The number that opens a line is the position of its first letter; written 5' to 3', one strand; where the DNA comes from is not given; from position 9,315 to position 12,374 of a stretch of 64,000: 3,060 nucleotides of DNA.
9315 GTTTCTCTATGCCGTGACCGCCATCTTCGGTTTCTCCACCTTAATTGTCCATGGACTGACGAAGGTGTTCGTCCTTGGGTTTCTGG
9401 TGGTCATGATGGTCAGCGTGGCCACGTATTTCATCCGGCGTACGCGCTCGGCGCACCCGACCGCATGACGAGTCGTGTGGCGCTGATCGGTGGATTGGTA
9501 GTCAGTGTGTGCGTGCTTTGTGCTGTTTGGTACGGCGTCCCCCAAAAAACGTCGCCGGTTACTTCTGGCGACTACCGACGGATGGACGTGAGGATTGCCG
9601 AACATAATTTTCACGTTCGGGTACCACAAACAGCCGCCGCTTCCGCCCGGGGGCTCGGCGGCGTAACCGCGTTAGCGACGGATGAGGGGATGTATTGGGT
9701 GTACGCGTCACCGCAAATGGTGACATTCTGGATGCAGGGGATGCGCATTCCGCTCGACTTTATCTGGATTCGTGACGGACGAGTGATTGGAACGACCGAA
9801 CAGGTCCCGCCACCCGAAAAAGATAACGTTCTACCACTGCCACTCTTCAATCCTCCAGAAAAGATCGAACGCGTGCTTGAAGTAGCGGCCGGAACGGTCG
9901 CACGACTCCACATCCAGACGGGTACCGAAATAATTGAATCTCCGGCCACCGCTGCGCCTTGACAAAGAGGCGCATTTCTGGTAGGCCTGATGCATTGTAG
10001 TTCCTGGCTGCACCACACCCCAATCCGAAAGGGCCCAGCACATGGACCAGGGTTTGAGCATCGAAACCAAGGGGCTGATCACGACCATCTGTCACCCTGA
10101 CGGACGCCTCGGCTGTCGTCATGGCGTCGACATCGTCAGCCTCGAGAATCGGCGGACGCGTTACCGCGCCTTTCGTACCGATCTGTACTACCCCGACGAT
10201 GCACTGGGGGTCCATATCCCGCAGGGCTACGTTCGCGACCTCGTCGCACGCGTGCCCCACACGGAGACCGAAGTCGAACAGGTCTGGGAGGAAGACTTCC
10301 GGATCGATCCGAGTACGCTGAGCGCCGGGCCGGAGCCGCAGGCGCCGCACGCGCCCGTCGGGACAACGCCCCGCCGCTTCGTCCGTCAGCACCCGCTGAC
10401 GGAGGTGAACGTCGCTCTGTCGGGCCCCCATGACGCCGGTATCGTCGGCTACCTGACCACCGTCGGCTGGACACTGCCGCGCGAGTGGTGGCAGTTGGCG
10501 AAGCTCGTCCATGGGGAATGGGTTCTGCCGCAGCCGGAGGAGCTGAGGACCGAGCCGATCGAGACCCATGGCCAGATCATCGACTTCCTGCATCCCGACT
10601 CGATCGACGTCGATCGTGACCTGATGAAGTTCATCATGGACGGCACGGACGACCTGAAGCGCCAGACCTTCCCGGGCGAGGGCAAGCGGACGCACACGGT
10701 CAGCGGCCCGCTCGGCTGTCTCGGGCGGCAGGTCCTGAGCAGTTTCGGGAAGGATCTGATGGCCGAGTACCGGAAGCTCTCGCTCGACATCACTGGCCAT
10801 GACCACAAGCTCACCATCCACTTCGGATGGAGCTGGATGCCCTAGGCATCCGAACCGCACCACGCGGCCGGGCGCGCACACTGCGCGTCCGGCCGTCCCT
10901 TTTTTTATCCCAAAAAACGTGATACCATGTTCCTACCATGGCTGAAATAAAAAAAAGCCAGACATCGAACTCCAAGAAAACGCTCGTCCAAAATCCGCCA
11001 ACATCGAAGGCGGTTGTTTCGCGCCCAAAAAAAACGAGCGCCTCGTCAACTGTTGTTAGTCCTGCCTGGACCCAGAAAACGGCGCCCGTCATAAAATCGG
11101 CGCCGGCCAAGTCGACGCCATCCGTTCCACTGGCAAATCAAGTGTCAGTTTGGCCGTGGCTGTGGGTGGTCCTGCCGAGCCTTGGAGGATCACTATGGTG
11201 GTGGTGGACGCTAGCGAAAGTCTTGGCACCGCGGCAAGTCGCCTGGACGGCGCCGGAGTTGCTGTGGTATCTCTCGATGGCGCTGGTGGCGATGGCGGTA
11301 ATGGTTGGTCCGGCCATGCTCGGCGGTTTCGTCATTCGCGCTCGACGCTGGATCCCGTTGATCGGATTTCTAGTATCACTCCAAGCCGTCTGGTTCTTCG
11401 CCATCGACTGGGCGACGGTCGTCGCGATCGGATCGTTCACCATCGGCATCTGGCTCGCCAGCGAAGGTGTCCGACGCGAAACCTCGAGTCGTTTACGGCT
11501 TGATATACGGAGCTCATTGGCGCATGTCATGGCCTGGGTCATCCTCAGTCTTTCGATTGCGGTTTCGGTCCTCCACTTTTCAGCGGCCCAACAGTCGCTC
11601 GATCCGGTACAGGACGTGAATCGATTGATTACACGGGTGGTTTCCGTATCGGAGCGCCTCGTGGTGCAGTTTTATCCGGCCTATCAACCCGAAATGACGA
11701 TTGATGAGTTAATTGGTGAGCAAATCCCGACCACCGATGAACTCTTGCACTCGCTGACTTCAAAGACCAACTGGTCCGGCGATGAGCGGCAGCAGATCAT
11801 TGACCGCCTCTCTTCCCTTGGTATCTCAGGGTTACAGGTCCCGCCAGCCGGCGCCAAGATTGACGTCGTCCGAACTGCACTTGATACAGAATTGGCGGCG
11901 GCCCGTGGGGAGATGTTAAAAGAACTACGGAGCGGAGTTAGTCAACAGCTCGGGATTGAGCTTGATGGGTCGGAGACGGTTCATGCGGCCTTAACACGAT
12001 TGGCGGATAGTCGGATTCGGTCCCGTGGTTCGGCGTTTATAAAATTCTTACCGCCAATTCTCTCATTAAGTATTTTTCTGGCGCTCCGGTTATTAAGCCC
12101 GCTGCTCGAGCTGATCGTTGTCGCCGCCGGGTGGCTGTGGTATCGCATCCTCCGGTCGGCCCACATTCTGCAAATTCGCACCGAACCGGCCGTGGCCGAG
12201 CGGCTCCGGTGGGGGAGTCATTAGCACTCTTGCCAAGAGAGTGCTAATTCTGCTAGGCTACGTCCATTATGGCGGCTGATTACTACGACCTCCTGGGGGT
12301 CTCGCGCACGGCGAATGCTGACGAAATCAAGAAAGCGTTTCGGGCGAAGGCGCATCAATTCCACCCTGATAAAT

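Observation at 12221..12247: Textbook CIRCE element directly upstream of dnaJ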

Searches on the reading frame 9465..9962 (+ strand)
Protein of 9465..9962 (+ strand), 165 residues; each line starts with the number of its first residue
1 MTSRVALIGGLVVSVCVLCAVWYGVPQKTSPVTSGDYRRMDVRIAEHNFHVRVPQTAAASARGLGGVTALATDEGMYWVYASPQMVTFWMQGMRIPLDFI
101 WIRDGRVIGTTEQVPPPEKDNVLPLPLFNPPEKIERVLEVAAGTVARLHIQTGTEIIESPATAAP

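Call 29: search_protein_families(library=pfam, proteins=[window:9465-9962:+], max_evalue=0.01)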
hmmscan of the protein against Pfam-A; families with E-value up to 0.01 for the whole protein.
window:9465-9962:+ (165 aa): 1 family
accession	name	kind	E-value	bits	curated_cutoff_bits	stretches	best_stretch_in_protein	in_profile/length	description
PF02643.20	DUF192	-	1.3e-22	80.1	27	1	49-156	1-94/96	Uncharacterized ACR, COG1430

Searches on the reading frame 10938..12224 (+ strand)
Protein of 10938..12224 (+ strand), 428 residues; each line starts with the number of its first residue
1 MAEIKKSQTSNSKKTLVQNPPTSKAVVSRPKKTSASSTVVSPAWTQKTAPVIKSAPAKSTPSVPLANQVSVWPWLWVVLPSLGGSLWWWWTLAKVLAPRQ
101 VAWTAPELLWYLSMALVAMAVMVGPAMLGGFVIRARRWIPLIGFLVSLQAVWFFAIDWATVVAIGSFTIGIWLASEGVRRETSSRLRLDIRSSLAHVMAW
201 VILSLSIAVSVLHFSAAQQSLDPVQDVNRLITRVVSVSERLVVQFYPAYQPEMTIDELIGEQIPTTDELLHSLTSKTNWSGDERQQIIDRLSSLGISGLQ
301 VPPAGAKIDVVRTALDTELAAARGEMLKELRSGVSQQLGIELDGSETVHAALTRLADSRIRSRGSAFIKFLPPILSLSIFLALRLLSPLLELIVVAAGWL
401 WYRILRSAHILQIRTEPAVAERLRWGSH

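Call 8: search_protein_families(library=pfam, proteins=[window:10938-12224:+])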
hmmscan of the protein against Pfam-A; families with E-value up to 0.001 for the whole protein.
window:10938-12224:+ (428 aa): 0 families

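Call 9: search_protein_families(library=ncbifam, proteins=[window:10938-12224:+])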
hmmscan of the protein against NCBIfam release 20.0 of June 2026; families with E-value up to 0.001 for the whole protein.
window:10938-12224:+ (428 aa): 0 families
